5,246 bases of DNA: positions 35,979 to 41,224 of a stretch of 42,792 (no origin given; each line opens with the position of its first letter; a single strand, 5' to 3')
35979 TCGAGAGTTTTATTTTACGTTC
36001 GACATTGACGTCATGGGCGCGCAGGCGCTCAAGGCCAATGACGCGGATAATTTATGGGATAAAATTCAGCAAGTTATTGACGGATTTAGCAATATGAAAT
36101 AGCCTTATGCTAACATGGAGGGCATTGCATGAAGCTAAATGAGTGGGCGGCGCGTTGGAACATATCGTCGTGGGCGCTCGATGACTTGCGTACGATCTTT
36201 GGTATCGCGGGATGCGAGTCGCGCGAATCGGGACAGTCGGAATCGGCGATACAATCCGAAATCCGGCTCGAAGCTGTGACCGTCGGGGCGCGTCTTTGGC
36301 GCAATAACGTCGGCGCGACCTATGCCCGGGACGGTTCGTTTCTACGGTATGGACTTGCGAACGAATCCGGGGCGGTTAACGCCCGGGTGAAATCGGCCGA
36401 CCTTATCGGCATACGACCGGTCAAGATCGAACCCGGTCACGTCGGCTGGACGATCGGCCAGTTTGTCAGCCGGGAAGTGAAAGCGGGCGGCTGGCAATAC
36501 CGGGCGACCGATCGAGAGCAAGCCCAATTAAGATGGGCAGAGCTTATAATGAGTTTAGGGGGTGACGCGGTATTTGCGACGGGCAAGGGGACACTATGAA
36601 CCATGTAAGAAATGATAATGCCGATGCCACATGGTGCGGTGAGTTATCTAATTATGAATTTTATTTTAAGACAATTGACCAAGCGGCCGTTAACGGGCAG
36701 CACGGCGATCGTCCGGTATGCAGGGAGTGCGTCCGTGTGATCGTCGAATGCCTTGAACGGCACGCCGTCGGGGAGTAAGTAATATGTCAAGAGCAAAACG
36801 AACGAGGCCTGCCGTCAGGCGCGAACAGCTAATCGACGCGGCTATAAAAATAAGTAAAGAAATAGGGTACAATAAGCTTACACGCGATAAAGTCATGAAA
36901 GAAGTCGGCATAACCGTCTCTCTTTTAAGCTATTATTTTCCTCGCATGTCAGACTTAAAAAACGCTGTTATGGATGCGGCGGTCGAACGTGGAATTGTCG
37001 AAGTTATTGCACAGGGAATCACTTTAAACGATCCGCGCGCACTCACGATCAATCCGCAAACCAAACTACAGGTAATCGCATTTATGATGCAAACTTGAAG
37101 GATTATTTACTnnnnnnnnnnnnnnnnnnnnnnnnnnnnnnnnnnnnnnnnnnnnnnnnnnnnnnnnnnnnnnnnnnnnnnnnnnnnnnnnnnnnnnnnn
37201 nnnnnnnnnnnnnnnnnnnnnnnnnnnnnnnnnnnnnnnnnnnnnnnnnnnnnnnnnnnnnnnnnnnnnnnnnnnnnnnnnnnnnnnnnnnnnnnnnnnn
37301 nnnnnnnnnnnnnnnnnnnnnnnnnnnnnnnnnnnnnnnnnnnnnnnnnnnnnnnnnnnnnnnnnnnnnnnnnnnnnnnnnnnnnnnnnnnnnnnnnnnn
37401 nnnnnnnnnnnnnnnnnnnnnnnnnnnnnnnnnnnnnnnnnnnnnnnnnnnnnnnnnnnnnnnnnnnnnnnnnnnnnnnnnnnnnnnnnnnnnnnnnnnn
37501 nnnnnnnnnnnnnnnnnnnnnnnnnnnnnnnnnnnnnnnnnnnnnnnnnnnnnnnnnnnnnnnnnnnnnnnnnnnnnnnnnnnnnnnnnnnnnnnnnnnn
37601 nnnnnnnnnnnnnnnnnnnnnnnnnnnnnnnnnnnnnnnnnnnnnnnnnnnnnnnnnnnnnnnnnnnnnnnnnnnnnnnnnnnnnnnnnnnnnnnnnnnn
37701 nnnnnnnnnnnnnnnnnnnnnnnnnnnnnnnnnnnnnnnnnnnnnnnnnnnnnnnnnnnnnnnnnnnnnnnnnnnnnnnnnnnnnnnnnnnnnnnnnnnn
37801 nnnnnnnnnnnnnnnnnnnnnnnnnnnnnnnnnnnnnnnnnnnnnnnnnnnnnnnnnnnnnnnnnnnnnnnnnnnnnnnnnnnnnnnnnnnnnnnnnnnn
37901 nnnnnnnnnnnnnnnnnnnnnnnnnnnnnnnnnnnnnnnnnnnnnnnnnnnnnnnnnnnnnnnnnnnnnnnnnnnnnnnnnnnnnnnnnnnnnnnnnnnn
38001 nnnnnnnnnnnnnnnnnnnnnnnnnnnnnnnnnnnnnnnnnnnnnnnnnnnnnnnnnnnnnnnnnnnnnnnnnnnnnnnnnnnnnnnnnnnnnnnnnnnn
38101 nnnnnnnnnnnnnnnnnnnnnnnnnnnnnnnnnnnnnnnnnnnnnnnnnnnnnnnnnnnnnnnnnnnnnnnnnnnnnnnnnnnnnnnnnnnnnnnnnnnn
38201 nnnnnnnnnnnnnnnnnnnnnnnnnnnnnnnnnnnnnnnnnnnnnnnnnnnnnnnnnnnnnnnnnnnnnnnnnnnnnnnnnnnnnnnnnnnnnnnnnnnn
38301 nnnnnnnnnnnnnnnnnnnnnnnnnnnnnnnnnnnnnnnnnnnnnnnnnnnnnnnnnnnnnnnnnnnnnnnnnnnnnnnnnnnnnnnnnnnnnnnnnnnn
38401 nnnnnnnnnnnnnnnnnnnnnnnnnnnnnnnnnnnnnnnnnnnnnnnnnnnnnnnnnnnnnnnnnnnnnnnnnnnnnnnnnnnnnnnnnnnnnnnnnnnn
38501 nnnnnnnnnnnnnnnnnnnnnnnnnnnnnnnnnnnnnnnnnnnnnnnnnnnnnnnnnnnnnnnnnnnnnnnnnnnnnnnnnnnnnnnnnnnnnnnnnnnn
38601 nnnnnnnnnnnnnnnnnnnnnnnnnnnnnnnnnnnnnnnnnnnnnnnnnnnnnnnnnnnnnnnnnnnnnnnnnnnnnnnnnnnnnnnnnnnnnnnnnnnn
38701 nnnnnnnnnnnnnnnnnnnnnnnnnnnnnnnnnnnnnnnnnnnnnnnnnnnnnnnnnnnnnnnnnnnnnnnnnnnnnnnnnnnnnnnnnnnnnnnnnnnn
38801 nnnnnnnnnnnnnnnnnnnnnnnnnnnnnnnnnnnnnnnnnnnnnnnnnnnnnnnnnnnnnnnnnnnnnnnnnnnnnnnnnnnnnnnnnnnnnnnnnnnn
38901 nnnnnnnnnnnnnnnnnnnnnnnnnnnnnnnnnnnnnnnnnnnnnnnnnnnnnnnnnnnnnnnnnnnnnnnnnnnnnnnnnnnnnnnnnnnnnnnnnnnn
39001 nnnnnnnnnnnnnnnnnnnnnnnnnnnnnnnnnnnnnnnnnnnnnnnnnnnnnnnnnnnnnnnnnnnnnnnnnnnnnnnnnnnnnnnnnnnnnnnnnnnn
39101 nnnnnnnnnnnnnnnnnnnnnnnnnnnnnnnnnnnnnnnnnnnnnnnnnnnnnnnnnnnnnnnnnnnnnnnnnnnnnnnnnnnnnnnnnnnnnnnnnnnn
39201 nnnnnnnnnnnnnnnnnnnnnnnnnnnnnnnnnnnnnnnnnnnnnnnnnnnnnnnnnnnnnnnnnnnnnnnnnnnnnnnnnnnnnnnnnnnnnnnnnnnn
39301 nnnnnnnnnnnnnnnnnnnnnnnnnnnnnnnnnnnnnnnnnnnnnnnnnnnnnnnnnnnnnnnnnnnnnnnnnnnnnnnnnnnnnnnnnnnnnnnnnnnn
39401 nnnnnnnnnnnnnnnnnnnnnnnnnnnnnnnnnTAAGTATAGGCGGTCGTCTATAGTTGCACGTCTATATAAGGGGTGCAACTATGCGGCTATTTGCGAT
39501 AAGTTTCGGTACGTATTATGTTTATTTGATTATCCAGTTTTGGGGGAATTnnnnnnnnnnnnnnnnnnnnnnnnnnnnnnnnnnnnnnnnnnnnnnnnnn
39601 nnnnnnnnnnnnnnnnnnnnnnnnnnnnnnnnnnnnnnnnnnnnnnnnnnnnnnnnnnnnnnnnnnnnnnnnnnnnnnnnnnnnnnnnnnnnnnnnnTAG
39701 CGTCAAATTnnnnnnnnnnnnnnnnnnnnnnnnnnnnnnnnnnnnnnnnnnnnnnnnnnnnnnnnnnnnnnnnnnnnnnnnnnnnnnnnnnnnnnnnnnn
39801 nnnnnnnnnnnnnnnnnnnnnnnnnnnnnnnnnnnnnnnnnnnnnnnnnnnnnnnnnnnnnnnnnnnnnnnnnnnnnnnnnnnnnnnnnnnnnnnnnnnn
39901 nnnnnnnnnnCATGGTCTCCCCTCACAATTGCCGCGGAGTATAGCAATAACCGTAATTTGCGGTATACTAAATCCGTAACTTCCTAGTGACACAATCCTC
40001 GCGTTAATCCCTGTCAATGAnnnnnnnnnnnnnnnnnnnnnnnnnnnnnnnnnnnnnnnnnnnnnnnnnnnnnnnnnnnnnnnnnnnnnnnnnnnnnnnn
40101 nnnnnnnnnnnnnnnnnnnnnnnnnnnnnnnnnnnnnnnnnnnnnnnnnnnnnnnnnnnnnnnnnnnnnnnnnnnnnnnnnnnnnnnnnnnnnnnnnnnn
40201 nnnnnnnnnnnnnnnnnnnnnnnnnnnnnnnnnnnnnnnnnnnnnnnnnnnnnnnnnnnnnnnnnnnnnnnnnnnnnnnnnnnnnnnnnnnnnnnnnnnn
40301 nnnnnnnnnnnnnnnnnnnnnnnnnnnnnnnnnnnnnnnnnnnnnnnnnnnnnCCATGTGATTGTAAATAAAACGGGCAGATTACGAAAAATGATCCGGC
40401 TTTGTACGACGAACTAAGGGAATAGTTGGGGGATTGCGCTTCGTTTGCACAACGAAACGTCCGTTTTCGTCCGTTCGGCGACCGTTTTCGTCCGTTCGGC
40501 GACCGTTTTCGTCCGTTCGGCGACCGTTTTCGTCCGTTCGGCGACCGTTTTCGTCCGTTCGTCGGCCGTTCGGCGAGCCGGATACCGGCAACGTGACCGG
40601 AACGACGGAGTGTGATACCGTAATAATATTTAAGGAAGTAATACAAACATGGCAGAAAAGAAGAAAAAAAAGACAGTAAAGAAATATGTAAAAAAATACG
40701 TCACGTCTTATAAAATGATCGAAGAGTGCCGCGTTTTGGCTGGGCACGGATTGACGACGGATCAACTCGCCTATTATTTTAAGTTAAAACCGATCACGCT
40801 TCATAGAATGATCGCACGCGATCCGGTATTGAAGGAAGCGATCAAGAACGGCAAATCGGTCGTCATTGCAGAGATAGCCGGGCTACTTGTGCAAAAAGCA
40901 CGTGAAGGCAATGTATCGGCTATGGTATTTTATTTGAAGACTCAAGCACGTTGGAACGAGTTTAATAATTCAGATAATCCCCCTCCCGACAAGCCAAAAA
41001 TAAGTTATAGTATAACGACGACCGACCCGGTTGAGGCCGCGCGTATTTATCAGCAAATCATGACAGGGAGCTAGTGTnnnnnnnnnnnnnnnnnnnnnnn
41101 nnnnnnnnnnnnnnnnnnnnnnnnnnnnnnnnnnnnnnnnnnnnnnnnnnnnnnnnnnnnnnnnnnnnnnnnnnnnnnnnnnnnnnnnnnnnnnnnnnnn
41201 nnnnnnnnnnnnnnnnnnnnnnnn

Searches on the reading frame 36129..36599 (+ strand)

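Call 8: search_protein_families(library=pfam, proteins=[window:36129-36599:+], max_evalue=0.01)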
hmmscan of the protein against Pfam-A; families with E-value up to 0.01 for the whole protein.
window:36129-36599:+ (156 aa): 0 families

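Call 18: search_protein_families(library=phrogs, proteins=[window:36129-36599:+], max_evalue=0.001)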
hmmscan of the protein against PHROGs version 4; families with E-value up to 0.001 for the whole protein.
window:36129-36599:+ (156 aa): 1 family
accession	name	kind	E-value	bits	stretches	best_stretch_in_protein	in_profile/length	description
phrog_93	-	DNA, RNA and nucleotide metabolism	1.6e-17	64.4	1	2-154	312-432/613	endonuclease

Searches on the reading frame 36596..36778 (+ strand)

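Call 8: search_protein_families(library=pfam, proteins=[window:36596-36778:+], max_evalue=0.01)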
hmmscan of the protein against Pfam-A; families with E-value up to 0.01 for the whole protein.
window:36596-36778:+ (60 aa): 1 family
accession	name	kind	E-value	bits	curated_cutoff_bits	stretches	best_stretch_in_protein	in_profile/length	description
PF18275.7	His_Me_b4a2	-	0.0091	16.5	25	0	27-49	28-50/52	His-Me finger endonuclease beta4-alpha2 domain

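Call 71: search_protein_families(library=phrogs, proteins=[window:36596-36778:+], max_evalue=0.001)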
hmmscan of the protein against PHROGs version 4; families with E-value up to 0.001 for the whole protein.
window:36596-36778:+ (60 aa): 0 families

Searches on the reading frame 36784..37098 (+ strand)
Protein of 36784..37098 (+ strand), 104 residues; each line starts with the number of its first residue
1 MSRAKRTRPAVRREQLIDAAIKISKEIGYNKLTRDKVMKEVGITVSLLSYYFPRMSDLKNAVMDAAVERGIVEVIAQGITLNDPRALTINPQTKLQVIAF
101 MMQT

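Call 8: search_protein_families(library=pfam, proteins=[window:36784-37098:+], max_evalue=0.01)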
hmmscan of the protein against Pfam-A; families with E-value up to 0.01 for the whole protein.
window:36784-37098:+ (104 aa): 1 family
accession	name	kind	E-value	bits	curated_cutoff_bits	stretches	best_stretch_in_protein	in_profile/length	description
PF00440.29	TetR_N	-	3.3e-06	27.2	24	1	16-61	1-46/47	Bacterial regulatory proteins, tetR family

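Call 18: search_protein_families(library=phrogs, proteins=[window:36784-37098:+], max_evalue=0.001)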
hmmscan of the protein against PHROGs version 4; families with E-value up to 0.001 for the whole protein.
window:36784-37098:+ (104 aa): 1 family
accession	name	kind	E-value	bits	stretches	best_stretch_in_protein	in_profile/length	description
phrog_8723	-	unknown function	3e-25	90.3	1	2-97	16-111/251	-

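Call 40: list_cluster_members(proteins=[P0001, window:36784-37098:+])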
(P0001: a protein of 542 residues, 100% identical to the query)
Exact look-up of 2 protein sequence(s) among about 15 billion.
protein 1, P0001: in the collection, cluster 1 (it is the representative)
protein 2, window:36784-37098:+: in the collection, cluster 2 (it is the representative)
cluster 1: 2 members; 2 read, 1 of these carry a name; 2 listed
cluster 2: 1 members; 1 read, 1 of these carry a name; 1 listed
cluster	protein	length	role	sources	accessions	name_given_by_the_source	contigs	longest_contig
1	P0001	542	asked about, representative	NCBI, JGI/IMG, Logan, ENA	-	superfamily II DNA or RNA helicase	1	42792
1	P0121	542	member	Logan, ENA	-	-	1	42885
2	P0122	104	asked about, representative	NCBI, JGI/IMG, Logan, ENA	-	AcrR family transcriptional regulator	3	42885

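Call 49: find_homologous_proteins(query=window:36784-37098:+, max_evalue=0.00001)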
Query window:36784-37098:+ (104 aa): 2 proteins with E <= 0.00001 among 5 candidates.
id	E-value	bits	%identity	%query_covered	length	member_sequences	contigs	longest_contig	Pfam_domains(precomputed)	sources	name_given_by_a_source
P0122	4.1e-58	211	100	100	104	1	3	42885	PF00440.30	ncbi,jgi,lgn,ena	jgi:AcrR family transcriptional regulator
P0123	1.3e-48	181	86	100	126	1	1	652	-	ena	-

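Call 51: search_solved_structures(query=window:36784-37098:+, max_evalue=1, show_alignments=2)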
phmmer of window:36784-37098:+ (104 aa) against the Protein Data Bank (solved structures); distinct sequences matched with E-value up to 1: 105 (the best 60 are shown).
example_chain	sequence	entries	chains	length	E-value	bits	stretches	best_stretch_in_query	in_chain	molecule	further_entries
3hta_A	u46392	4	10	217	4.1e-05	27.1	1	6-86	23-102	EbrA repressor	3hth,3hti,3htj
3iuv_A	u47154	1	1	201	4.3e-05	27.1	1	8-86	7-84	uncharacterized TetR family protein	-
3dcf_A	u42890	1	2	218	0.00069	23.2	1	11-72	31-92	transcriptional regulator of the TetR/AcrR family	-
6wp7_A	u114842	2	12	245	0.00076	23.1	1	4-67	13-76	AvaR1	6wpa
3crj_A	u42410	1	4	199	0.00084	22.9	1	12-86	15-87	Transcription regulator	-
6wp9_A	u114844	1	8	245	0.0011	22.6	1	6-67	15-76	AvaR1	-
1vi0_A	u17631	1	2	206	0.0033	21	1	6-64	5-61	transcriptional regulator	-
2y2z_A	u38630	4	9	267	0.0033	21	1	3-67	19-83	PUTATIVE REPRESSOR SIMREG2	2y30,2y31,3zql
3whb_A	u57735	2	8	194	0.0038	20.8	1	8-64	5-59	Fatty acid metabolism regulator protein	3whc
3s5r_A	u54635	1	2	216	0.0038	20.8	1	12-82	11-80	Transcriptional regulator TetR family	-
3t6n_A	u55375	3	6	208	0.0044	20.6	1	7-77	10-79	Transcriptional regulator | PROBABLE TRANSCRIPTIONAL REGULATORY PROTEIN (PROBABLY DEOR-FAMILY)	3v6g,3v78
5e57_A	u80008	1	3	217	0.0047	20.5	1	10-71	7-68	Transcription regulator AmtR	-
9b7y_A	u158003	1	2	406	0.0052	20.4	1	5-88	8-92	Transcriptional repressor Mce3R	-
5gpa_A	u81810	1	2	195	0.0059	20.2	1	12-73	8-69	Transcriptional regulator (TetR/AcrR family)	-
5gp9_A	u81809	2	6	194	0.0075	19.9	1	12-73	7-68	Transcriptional regulator (TetR/AcrR family)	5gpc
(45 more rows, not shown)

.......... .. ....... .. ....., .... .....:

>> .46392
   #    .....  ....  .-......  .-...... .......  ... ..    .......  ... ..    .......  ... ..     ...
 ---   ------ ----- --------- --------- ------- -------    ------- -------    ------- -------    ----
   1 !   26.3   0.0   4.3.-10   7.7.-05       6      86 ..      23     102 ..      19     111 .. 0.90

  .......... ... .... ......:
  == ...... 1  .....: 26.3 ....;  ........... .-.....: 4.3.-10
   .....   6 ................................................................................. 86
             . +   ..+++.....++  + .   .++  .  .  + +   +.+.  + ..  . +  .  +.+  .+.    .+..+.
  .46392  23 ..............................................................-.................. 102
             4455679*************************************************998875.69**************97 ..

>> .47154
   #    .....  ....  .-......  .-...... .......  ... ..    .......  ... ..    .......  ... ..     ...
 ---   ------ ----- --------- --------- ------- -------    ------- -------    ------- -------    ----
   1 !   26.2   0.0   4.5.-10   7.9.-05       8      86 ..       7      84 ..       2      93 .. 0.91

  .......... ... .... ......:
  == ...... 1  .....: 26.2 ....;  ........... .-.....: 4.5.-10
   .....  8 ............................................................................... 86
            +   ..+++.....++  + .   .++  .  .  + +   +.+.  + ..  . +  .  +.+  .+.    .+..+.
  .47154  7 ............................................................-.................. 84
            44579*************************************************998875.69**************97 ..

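Call 59: predict_structure(protein=window:36784-37098:+)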
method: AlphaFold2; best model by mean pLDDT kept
length: 104 residues; sequences in the alignment: 1
mean_pLDDT: 71.7   pTM: 0.58
mean pLDDT of the five models: 71.7, 47.6, 44.9, 42.8, 40.8
residues with pLDDT >= 90: 32; 70-90: 30; 50-70: 13; < 50: 29
segments of 3 or more residues with pLDDT < 50: 78-104
pLDDT, mean of each block of 10 residues (from residue 1): 56 90 87 91 90 92 86 56 43 42 34
secondary structure, 60 per line:
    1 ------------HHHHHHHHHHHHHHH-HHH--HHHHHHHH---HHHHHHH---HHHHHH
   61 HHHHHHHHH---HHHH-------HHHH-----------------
elements in order: H13-27 H34-41 H45-51 H55-69 H73-76 H84-87

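Call 63: fold_search(model_id=the predicted structure, library=pdb)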
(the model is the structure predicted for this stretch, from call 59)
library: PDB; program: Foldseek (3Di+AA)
matches with E <= 10: 633; with E <= 0.001: 0
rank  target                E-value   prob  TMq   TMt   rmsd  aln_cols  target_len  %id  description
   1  6rxb_A                3.1e-02  1.00  0.54  0.32   1.0        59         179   22  Crystal structure of TetR-Q116A from Acinetobacter baumannii AYE in complex with minocycline (released 2020-07-15)
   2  3fiw_A                5.4e-02  1.00  0.53  0.33   1.0        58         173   28  Structure of SCO0253, a Tetr-family transcriptional regulator from Streptomyces coelicolor (released 2009-01-13)
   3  3crj_D                5.4e-02  1.00  0.50  0.28   1.3        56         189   30  Crystal structure of a TetR transcription regulator from Haloarcula marismortui ATCC 43049 (released 2008-04-22)
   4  3hta_A                5.4e-02  1.00  0.55  0.31   8.4        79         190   32  Crystal structure of multidrug binding protein EbrR complexed with imidazole (released 2010-07-14)
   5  6rxb_C                6.1e-02  1.00  0.54  0.32   0.9        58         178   22  Crystal structure of TetR-Q116A from Acinetobacter baumannii AYE in complex with minocycline (released 2020-07-15)
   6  6rxb_B                6.4e-02  1.00  0.53  0.28   1.0        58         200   22  Crystal structure of TetR-Q116A from Acinetobacter baumannii AYE in complex with minocycline (released 2020-07-15)
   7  4v2f                  6.8e-02  1.00  0.54  0.30   1.7        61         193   28  Tetracycline repressor TetR(D), unliganded (released 2014-12-10)
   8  2ns8_C                8.0e-02  1.00  0.52  0.27   1.3        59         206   20  How an in vitro selected peptide mimics the antibiotic tetracycline to induce TET repressor (released 2007-07-24)
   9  6rbm                  8.0e-02  1.00  0.53  0.28   1.8        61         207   28  TETR(D) E147A MUTANT IN COMPLEX WITH MINOCYCLINE AND MAGNESIUM (released 2019-08-21)
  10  7amt_B                8.5e-02  1.00  0.52  0.30   1.1        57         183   21  Structure of LuxR with DNA (activation) (released 2021-03-31)
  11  2fj1                  8.5e-02  1.00  0.53  0.28   1.8        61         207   28  Crystal Structure Analysis of Tet Repressor (class D) in Complex with 7-Chlortetracycline-Nickel(II) (released 2007-01-09)
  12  2vke                  9.0e-02  1.00  0.53  0.29   1.9        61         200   28  Tet repressor class D complexed with cobalt and tetracycline (released 2008-07-01)
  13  3s5r_B                9.0e-02  1.00  0.51  0.28   2.3        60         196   28  Crystal structure of a putative transcriptional regulator of the TETR family (SYN_02108) from Syntrophus aciditrophicu (released 2011-06-15)
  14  7amn_A                9.5e-02  1.00  0.53  0.30   2.5        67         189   21  Structure of LuxR with DNA (repression) (released 2021-03-31)
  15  4b3a                  9.5e-02  1.00  0.53  0.29   1.8        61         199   28  Tetracycline repressor class D mutant H100A in complex with tetracycline (released 2013-06-12)
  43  3loc_A                1.7e-01  0.99  0.41  0.23   2.9        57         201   21  Crystal structure of putative transcriptional regulator ycdc (released 2010-03-16)
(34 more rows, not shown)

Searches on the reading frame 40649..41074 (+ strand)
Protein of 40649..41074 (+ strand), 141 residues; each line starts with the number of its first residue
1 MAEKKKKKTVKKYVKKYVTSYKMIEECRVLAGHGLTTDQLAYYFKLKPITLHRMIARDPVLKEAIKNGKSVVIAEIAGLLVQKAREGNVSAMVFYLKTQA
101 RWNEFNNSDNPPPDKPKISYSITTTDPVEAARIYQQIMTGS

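Call 45: search_protein_families(library=pfam, proteins=[window:40649-41074:+], max_evalue=0.01)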
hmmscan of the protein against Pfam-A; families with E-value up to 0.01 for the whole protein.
window:40649-41074:+ (141 aa): 0 families

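Call 71: search_protein_families(library=phrogs, proteins=[window:40649-41074:+], max_evalue=0.001)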
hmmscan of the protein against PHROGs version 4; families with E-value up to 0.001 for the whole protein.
window:40649-41074:+ (141 aa): 1 family
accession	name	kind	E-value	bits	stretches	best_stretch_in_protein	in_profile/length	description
phrog_309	-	head and packaging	1.6e-13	52.4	1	3-104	128-252/319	terminase small subunit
